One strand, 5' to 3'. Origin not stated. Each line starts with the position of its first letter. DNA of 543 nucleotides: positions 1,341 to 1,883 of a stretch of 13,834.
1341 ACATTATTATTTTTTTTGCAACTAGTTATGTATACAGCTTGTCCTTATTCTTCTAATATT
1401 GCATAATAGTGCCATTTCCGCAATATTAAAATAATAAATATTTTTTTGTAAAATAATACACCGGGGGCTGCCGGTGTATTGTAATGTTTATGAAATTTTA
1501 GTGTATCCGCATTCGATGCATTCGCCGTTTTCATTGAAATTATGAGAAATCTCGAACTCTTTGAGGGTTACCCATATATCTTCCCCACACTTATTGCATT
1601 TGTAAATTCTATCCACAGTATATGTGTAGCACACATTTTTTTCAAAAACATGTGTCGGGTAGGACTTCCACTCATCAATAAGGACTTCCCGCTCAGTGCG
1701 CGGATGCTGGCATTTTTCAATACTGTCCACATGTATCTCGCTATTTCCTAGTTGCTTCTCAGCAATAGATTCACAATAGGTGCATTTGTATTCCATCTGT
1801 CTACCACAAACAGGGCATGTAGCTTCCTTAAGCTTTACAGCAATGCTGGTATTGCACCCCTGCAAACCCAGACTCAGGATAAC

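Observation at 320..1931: A Cys/His module, C-x2-C-G-x13-14-H-[DN]-F-x5-C-x2-C-G-Y-[KT]-[KP], occurs three times in predicted extracytoplasmic proteins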

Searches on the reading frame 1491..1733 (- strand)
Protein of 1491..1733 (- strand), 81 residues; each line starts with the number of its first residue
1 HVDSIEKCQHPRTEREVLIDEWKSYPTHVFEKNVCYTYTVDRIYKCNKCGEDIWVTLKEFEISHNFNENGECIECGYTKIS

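Call 46: find_homologous_proteins(query=A3, max_evalue=0.001)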
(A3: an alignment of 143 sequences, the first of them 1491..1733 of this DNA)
Query A3 (143 sequences) (81 aa, profile of the alignment): 1 proteins with E <= 0.001 among 17 candidates.
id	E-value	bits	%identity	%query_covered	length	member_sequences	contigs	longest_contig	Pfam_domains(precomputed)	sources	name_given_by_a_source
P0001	3.9e-8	51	100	100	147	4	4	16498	-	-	-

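Call 51: predict_structure(alignment_id=A3)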
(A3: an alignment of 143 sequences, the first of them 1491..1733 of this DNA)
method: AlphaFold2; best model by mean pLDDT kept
length: 81 residues; sequences in the alignment: 143
mean_pLDDT: 84.1   pTM: 0.59
mean pLDDT of the five models: 84.1, 76.7, 75.9, 75.8, 74.2
residues with pLDDT >= 90: 36; 70-90: 30; 50-70: 14; < 50: 1
segments of 3 or more residues with pLDDT < 50: none
pLDDT, mean of each block of 10 residues (from residue 1): 58 72 88 91 88 91 94 92 76
secondary structure, 60 per line:
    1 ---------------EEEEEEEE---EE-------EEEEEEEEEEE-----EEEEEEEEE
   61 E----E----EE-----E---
elements in order: E16-23 E36-46 E52-61
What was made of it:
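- On Zinc ribbon (Pfam Zn-beta-ribbon models): The knuckles are separated by a hairpin of about 10 residues per strand (call 51).
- Structure: the AlphaFold model built on a 143-sequence alignment has pLDDT 84 and is all beta, with strands at 16-23, 36-46 and 52-61 (call 51). The first 20 residues of the model have only pLDDT 58-72 (call 51).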

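Call 54: fold_search(model_id=the predicted structure, library=pdb)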
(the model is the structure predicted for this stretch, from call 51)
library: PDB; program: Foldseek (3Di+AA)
matches with E <= 10: 485; with E <= 0.001: 0
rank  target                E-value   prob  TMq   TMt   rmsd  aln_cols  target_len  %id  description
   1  9l6b_B                2.0e-01  0.80  0.37  0.47   3.8        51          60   16  A ROS-Sensing Transcription Factor Promotes RpoS Accumulation to Resist Oxidative Stress (released 2025-01-29)
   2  8e82_C                2.9e-01  0.66  0.39  0.05   5.1        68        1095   15  Mycobacterium tuberculosis RNAP elongation complex with NusG transcription factor (released 2023-03-22)
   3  6bt2_A                4.0e-01  0.98  0.40  0.13   4.2        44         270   14  Structure of the human Nocturnin catalytic domain with bound sulfate anion (released 2018-05-16)
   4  5tw1_C                4.2e-01  0.57  0.38  0.05   5.2        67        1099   18  Crystal structure of a Mycobacterium smegmatis transcription initiation complex with RbpA (released 2017-01-18)
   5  7vpd_C                4.2e-01  0.57  0.39  0.05   5.1        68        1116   13  Cryo-EM structure of Streptomyces coelicolor RNAP-promoter open complex with one Zur dimers (released 2022-08-03)
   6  6bt2_B                4.5e-01  0.97  0.40  0.13   4.2        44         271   14  Structure of the human Nocturnin catalytic domain with bound sulfate anion (released 2018-05-16)
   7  7p5x_AC               4.5e-01  0.51  0.38  0.05   5.2        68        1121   16  Mycobacterial RNAP with transcriptional activator PafBC (released 2021-12-22)
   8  8r3m_C                4.5e-01  0.47  0.36  0.05   5.3        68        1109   18  Mycobacterium smegnatis RNA polymerase transcription initiation complex with SigmaA, RbpA, HelD N-terminal, CO and PCh (released 2024-10-02)
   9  6bt1                  4.7e-01  0.97  0.40  0.12   4.3        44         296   14  Structure of the human Nocturnin catalytic domain (released 2018-05-16)
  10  6jcy_C                5.0e-01  0.47  0.38  0.04   5.3        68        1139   18  Mycobacterium tuberculosis RNA polymerase transcription initiation open complex with a chimeric ECF sigma factor sigH/ (released 2019-05-29)
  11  8qti_C                5.3e-01  0.44  0.37  0.05   5.3        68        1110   18  Mycobacterium smegnatis RNAP open promoter complex with SigmaA and RbpA (released 2024-10-02)
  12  4kbj_B                6.3e-01  0.44  0.38  0.12   5.9        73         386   16  Structure of Mtb RNAP Beta subunit B1 and B2 domains (released 2013-10-02)
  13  8e74_C                6.3e-01  0.35  0.34  0.04   5.5        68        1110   18  Mycobacterium tuberculosis RNAP paused elongation complex with NusG transcription factor (released 2023-03-22)
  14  5zx3_C                6.6e-01  0.41  0.37  0.05   5.4        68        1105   18  Mycobacterium tuberculosis RNA polymerase holoenzyme with ECF sigma factor sigma H (released 2019-03-20)
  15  8ej3_C                6.6e-01  0.33  0.35  0.04   5.5        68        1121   18  M. tuberculosis RNAP pause escaped complex with Bacillus subtilis NusG and GMPCPP (released 2023-02-01)
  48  5tu7_B                1.4e+00  0.30  0.30  0.21   6.6        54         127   13  Crystal structure of Staphylococcus epidermidis Aap G511-spacer-G513 (consensus G5-spacer-consensus G5) (released 2016-12-21)
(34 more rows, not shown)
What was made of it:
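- Closest known: Staphylococcal Aap/SasG G5-E repeat rods. Same: A very weak Foldseek hit was found to 5tu7 (rank 48, E 1.4, call 54).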

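Call 59: fold_search(model_id=the predicted structure, library=viral)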
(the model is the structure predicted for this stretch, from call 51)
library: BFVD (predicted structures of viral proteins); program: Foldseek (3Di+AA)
matches with E <= 10: 1107; with E <= 0.001: 0
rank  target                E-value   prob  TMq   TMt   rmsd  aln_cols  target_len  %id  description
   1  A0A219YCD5            8.6e-02  1.00  0.45  0.51   5.0        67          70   15  Uncharacterized protein [Aeromonas phage 65.2]
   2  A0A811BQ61            8.6e-02  0.99  0.50  0.27  11.0        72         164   15  Uncharacterized protein [Pandoravirus japonicus]
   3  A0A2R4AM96            1.3e-01  0.90  0.34  0.36   4.6        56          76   16  C2 domain containing protein [Aeromonas phage AhSzw-1]
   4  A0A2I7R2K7            1.3e-01  1.00  0.39  0.52   2.9        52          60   12  (no name in the UniProt tables at hand)
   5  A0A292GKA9            1.4e-01  0.38  0.29  0.20   7.1        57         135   23  (no name in the UniProt tables at hand)
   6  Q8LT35                1.5e-01  0.60  0.31  0.24  14.5        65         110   11  Restriction endonuclease [Salmonella phage MB78]
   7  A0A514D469            1.7e-01  0.87  0.36  0.29  10.0        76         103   14  (no name in the UniProt tables at hand)
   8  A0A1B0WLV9            1.9e-01  0.72  0.35  0.33  13.1        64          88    8  (no name in the UniProt tables at hand)
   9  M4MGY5                2.4e-01  0.80  0.36  0.46   7.2        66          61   24  (no name in the UniProt tables at hand)
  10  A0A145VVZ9            2.4e-01  0.57  0.38  0.07  12.6        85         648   14  Glycoprotein [Abalone herpesvirus Taiwan/2005]
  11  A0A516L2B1            2.4e-01  0.47  0.28  0.22   6.1        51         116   12  (no name in the UniProt tables at hand)
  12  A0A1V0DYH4            2.5e-01  0.54  0.30  0.28   6.3        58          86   19  (no name in the UniProt tables at hand)
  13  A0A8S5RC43            2.6e-01  0.98  0.40  0.50   4.9        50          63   12  Zinc-ribbon domain protein [virus sp. ctmTa7]
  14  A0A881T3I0            2.8e-01  0.94  0.40  0.23   6.9        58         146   10  (no name in the UniProt tables at hand)
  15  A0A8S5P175            3.1e-01  0.89  0.34  0.12   4.8        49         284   16  Uncharacterized protein [Myoviridae sp. ctLnO19]
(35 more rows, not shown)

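Call 76: search_protein_families(library=pfam, alignment_id=A3, max_evalue=0.01)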
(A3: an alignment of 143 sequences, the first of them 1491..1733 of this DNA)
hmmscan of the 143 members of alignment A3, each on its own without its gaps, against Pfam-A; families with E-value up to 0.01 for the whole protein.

A. member 1, window:1491-1733:- (81 aa): 1 family
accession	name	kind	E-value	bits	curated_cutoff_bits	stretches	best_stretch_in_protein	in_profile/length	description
PF01443.25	Viral_helicase1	-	0.0088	16.3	21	1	8-57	95-146/228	Viral superfamily 1 RNA helicase core domain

B. families by the number of members that match (of 143 scanned): 33 families (the first 25 are shown)
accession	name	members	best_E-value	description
PF08271.17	Zn_Ribbon_TF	10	0.00029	TFIIB zinc-binding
PF12773.13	DZR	8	0.00061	Double zinc ribbon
PF13240.11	Zn_Ribbon_1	5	3e-05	zinc-ribbon domain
PF13248.11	Zn_ribbon_3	5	0.00049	zinc-ribbon domain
PF24042.1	DUF7351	4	0.0024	Domain of unknown function (DUF7351)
PF00130.28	C1_1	3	0.00051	Phorbol esters/diacylglycerol binding domain (C1 domain)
PF14803.11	Zn_ribbon_Nudix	3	0.00067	Nudix N-terminal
PF16919.11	PknG_rubred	3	0.0007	Protein kinase G rubredoxin domain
PF02150.21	Zn_ribbon_RPB9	3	0.0022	RNA polymerases M/15 Kd subunit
PF10571.15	UPF0547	2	0.00077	Uncharacterised protein family UPF0547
PF18930.5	DUF5679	2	0.0031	Domain of unknown function (DUF5679)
PF10083.14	DUF2321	1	0.00014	Uncharacterized protein conserved in bacteria (DUF2321)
PF03226.21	Yippee-Mis18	1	0.0005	Yippee zinc-binding/DNA-binding /Mis18, centromere assembly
PF10892.13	DUF2688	1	0.00066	Protein of unknown function (DUF2688)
PF12172.15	zf-ChsH2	1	0.00095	ChsH2, rubredoxin-like zinc ribbon domain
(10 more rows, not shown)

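Call 85: search_solved_structures(query=A3, max_evalue=1, show_alignments=2)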
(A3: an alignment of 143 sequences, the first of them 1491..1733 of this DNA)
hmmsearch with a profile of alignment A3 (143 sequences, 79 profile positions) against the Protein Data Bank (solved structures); distinct sequences matched with E-value up to 1: 65 (the best 60 are shown).
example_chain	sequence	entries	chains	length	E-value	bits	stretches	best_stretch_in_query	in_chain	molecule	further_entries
2i13_A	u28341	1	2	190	5.3e-09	39.2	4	27-75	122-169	Aart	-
5v3g_D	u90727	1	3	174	7.2e-07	32.4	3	28-74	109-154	PR domain zinc finger protein 9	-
1mey_C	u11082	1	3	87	9.8e-06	28.8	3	24-74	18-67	CONSENSUS ZINC FINGER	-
5egb_A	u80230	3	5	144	4.1e-05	26.8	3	28-74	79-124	Histone-lysine N-methyltransferase PRDM9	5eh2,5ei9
5yef_A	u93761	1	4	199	0.0017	21.6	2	27-76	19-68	Transcriptional repressor CTCF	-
8ssq_A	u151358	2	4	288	0.0073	19.6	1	39-76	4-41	Transcriptional repressor CTCF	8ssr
7txc_E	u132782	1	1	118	0.0075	19.5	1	28-76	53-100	Hypermethylated in cancer 2 protein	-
5kkq_A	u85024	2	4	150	0.012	18.8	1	40-76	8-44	Transcriptional repressor CTCF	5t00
5t0u_A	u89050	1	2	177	0.014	18.7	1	27-76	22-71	Transcriptional repressor CTCF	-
8sst_A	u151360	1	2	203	0.016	18.5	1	27-76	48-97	Transcriptional repressor CTCF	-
8sss_A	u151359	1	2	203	0.016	18.4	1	27-76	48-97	Transcriptional repressor CTCF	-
6ml2_A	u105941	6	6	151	0.019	18.2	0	25-74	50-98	Zinc finger and BTB domain-containing protein 24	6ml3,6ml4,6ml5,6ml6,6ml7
2kmk_A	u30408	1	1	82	0.025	17.8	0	19-58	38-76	Zinc finger protein Gfi-1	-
8q5b_A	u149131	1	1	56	0.026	17.8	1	29-76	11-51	Small CPxCG-related zinc finger protein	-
8ssu_A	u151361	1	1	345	0.034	17.4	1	40-76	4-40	Transcriptional repressor CTCF,LIM domain-binding protein 1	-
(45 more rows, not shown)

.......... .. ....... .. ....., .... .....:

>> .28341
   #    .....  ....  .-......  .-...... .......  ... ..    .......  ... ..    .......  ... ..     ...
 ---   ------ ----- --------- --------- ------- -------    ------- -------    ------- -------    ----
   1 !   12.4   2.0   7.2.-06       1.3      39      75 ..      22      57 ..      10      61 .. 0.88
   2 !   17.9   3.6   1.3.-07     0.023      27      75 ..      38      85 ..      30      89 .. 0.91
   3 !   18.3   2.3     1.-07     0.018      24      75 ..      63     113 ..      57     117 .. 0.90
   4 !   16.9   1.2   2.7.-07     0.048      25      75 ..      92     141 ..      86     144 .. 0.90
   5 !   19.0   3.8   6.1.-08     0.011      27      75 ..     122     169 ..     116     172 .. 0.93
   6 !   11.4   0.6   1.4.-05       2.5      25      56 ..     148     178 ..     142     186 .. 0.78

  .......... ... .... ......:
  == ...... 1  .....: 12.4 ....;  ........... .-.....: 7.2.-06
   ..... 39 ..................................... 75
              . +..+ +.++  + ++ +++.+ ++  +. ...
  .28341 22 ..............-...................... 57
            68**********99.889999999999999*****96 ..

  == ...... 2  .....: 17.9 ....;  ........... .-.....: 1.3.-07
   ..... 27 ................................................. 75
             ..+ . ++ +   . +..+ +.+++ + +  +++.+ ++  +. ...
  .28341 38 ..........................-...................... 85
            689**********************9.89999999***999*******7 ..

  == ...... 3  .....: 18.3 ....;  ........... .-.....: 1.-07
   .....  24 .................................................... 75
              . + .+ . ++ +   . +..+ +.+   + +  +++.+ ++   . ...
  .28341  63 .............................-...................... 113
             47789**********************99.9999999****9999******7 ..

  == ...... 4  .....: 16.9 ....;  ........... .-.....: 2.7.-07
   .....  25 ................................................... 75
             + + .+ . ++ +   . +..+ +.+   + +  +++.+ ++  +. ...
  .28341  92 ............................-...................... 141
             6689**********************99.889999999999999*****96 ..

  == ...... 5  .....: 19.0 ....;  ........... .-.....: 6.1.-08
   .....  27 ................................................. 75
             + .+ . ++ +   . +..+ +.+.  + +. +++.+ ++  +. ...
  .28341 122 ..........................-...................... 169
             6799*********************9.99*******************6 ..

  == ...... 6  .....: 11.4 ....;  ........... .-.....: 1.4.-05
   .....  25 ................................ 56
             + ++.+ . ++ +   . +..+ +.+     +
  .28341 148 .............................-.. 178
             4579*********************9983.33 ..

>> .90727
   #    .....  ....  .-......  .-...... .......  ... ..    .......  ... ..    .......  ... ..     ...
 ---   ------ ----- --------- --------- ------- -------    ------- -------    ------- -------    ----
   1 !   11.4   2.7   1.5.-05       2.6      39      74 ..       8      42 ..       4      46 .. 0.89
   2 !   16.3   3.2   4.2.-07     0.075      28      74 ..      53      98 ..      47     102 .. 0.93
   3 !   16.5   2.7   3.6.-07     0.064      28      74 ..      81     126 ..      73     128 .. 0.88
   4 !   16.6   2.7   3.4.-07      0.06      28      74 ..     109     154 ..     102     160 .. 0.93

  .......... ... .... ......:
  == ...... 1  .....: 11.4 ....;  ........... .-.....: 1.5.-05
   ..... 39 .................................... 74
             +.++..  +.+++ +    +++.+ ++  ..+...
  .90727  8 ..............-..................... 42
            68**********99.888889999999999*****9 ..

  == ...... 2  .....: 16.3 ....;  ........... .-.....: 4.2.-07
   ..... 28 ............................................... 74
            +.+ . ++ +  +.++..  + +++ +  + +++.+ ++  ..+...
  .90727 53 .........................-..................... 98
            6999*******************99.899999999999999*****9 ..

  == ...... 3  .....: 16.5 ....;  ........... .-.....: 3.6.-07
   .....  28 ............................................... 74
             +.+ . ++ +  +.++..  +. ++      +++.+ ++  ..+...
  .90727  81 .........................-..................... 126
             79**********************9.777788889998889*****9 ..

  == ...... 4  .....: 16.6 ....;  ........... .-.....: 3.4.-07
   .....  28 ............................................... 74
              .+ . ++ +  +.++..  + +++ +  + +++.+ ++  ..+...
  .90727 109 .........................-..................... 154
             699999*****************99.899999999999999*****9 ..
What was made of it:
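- Closest known: Tandem classical C2H2 zinc fingers. Same: The spacing H-x7-11-C-x2-C-G-x12-15-H-x7-C-x2-C-G gives a cumulative profile match to poly-finger proteins (Aart 2i13 at E 5e-9, PRDM9, CTCF; call 85).
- Closest known: Tandem classical C2H2 zinc fingers. Different: Each single-finger match is insignificant (i-Evalue 0.01-2.5, call 85).
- Tried and rejected: The similarity to tandem C2H2 fingers in call 85 was rejected as periodic-pattern similarity.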
